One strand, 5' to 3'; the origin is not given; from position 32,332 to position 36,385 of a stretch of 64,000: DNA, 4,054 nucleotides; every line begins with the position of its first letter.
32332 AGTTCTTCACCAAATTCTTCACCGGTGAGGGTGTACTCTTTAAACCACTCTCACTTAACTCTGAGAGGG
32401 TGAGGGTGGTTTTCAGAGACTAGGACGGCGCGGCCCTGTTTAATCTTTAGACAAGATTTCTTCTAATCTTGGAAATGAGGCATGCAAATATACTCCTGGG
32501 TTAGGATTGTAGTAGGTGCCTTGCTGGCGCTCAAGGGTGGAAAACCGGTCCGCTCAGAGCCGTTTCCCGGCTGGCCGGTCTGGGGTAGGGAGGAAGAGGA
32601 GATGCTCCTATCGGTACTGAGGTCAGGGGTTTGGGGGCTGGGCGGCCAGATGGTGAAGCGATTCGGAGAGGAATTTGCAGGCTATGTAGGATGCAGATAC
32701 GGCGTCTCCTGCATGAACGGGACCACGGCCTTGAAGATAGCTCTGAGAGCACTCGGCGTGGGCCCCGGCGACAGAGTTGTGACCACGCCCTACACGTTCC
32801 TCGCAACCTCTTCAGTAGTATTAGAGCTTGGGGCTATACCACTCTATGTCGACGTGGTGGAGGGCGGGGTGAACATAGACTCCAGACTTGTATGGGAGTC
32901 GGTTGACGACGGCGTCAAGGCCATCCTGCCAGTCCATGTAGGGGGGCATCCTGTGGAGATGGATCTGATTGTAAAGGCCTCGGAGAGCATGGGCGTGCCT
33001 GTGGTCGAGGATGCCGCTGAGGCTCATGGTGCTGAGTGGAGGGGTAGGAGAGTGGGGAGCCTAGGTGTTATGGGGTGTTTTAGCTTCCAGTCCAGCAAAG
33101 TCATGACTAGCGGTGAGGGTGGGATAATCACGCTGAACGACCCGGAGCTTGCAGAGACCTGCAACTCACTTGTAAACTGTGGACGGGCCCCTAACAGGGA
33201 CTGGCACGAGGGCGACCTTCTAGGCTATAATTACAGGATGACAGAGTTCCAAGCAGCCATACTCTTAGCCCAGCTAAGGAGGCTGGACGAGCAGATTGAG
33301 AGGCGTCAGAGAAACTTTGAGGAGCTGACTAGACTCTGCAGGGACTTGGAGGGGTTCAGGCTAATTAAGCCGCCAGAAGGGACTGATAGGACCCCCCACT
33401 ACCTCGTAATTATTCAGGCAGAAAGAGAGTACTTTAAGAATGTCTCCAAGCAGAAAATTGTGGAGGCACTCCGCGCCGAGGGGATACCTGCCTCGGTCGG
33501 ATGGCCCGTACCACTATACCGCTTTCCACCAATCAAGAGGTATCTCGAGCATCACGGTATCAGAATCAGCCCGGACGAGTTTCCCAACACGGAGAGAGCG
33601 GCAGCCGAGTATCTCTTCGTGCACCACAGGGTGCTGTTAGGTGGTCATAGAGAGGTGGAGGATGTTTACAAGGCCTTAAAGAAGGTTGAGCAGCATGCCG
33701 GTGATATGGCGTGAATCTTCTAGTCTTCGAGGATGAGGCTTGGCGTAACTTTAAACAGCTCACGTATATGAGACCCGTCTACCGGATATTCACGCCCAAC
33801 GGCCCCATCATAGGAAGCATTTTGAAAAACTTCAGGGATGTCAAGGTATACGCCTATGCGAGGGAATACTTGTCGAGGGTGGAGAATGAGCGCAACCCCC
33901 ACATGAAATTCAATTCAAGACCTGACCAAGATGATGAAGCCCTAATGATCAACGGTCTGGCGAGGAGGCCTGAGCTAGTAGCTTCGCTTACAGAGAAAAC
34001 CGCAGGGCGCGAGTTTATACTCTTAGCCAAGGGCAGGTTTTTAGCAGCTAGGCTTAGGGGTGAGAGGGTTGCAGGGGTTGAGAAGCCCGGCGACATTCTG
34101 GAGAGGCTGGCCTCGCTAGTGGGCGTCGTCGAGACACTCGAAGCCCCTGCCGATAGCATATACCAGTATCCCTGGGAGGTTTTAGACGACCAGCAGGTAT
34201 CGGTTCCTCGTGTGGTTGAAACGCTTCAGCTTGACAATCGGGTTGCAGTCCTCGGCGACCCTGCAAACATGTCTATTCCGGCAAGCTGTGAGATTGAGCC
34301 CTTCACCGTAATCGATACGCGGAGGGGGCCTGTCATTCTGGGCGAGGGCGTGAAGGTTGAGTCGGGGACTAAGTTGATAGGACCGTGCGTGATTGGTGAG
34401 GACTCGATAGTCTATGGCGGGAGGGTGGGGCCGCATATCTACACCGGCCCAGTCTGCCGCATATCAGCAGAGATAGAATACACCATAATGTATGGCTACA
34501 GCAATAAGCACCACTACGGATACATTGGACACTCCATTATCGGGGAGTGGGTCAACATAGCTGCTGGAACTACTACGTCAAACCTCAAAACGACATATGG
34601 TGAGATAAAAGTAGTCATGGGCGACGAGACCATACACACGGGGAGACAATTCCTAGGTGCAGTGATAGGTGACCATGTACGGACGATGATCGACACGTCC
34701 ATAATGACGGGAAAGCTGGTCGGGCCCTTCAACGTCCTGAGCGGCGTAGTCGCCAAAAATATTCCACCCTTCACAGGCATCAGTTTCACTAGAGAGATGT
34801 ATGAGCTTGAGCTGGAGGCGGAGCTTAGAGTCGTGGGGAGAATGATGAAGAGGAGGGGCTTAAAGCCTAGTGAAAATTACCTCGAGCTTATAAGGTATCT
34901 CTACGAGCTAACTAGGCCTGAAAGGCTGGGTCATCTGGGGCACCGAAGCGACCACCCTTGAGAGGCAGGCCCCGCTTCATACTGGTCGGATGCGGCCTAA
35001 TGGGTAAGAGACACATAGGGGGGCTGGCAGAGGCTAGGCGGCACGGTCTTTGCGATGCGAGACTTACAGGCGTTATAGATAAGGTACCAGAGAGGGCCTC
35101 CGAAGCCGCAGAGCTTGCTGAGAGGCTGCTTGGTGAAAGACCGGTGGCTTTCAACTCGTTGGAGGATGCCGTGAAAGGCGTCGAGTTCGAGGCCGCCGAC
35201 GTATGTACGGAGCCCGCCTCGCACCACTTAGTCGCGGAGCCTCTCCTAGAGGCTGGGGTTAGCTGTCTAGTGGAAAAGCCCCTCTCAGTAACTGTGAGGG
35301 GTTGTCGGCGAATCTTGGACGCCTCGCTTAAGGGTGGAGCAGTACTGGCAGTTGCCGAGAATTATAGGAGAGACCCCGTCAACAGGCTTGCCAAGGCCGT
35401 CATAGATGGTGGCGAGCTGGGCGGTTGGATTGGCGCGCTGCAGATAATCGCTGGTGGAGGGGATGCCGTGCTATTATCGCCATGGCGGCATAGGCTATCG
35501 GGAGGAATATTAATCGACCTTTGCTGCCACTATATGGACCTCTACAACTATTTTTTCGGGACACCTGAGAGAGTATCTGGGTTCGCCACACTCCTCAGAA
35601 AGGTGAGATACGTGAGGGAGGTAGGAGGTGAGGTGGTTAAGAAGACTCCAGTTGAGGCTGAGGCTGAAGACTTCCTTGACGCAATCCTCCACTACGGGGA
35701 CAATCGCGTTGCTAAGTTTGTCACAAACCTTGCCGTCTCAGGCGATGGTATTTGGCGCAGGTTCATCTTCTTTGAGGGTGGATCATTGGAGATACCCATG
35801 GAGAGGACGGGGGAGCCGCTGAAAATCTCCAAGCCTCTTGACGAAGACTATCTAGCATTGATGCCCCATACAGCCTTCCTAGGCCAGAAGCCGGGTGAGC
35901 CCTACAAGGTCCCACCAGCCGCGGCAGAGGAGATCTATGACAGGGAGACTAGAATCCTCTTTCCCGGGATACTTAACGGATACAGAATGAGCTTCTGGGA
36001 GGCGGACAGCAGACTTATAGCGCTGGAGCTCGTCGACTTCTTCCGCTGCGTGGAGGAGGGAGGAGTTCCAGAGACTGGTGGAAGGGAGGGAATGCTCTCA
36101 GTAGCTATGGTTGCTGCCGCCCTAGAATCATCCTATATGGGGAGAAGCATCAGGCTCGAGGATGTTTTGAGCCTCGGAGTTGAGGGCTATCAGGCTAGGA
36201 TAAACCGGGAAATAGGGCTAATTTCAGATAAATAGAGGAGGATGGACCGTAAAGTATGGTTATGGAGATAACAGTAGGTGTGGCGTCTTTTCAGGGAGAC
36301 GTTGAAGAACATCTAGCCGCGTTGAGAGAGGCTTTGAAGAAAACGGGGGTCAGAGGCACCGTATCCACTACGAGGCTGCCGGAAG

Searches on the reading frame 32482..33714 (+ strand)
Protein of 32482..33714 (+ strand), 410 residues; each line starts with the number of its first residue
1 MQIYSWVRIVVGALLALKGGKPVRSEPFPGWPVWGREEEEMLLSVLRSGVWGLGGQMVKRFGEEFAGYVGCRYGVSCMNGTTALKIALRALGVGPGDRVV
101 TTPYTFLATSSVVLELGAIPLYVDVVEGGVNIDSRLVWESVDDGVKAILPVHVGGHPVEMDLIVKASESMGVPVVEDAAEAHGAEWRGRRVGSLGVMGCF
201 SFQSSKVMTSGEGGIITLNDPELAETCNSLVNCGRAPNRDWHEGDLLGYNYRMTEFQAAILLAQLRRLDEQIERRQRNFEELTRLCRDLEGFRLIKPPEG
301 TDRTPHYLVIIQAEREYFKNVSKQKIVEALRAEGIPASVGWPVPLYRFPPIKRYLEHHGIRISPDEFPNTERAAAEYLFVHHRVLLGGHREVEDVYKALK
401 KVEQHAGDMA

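Call 58: search_protein_families(library=pfam, proteins=[window:32482-33714:+], max_evalue=0.00001)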
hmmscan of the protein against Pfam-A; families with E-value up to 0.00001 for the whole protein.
window:32482-33714:+ (410 aa): 1 family
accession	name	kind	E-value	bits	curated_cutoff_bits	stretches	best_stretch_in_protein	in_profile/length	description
PF01041.23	DegT_DnrJ_EryC1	-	1.9e-97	327.2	19.8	1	36-399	5-359/360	DegT/DnrJ/EryC1/StrS aminotransferase family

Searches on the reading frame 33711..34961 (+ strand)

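Call 58: search_protein_families(library=pfam, proteins=[window:33711-34961:+], max_evalue=0.00001)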
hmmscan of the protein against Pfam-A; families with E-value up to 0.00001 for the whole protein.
window:33711-34961:+ (416 aa): 2 families
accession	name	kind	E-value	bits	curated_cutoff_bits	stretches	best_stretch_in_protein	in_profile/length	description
PF00132.30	Hexapep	-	8.9e-08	32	27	0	208-236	2-30/36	Bacterial transferase hexapeptide (six repeats)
PF13562.11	NTP_transf_4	-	2.4e-07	31.4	27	1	4-127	2-112/153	Sugar nucleotidyl transferase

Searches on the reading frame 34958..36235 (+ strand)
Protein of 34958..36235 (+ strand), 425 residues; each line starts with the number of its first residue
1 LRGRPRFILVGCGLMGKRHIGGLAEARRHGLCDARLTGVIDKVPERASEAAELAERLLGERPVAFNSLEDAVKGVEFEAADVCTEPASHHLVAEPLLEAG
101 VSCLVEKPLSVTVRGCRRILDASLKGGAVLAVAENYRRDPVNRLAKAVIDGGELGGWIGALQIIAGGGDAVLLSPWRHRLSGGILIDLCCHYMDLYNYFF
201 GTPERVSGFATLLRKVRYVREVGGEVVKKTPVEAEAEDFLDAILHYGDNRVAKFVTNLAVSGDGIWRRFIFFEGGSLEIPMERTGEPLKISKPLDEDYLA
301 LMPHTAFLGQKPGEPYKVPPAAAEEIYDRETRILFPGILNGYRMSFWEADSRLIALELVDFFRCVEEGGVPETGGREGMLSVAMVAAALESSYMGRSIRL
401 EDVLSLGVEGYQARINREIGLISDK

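Call 58: search_protein_families(library=pfam, proteins=[window:34958-36235:+], max_evalue=0.00001)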
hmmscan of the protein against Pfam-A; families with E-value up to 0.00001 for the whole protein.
window:34958-36235:+ (425 aa): 3 families
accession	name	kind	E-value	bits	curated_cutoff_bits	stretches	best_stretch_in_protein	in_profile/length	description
PF01408.29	GFO_IDH_MocA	-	1.9e-16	61.3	24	1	6-132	2-118/120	Oxidoreductase family, NAD-binding Rossmann fold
PF22725.1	GFO_IDH_MocA_C3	-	1e-12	48.6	27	1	144-277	3-123/124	GFO/IDH/MocA C-terminal domain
PF02894.22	GFO_IDH_MocA_C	-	1.8e-12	48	22.9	1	176-257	32-102/218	Oxidoreductase family, C-terminal alpha/beta domain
